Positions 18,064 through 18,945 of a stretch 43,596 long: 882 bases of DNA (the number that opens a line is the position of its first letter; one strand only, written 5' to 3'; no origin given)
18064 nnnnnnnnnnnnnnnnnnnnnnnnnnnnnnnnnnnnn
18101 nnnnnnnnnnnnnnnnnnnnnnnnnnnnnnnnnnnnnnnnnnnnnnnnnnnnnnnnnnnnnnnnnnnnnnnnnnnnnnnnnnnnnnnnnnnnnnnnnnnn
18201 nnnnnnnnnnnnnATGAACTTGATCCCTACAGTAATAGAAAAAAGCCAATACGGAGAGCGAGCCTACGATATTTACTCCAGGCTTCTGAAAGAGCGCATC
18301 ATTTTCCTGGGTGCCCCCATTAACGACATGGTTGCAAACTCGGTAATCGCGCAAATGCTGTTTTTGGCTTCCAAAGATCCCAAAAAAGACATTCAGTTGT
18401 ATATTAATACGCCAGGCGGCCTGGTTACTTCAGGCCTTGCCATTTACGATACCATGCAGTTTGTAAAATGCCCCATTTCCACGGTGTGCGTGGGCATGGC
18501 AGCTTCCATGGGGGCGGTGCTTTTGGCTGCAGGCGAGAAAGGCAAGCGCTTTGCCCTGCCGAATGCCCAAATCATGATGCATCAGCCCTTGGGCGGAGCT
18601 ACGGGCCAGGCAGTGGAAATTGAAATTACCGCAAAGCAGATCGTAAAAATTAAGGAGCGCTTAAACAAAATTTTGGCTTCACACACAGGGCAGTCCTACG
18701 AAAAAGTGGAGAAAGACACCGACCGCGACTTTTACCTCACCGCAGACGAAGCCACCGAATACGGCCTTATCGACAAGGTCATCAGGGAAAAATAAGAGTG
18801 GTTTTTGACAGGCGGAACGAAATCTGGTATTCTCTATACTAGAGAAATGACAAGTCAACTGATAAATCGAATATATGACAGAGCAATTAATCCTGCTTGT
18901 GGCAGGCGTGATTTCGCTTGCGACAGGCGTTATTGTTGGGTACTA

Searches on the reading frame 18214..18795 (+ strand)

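Call 12: search_protein_families(library=pfam, proteins=[window:18214-18795:+], max_evalue=0.001)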
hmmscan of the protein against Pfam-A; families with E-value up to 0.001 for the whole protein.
window:18214-18795:+ (193 aa): 2 families
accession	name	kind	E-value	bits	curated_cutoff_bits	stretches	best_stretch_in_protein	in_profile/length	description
PF00574.28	CLP_protease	-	2.1e-86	288.9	20.2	1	14-192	3-181/182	Clp protease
PF25145.1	NfeD1b_N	-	0.00072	19.6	40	0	45-103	19-77/189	NfeD1b, N-terminal domain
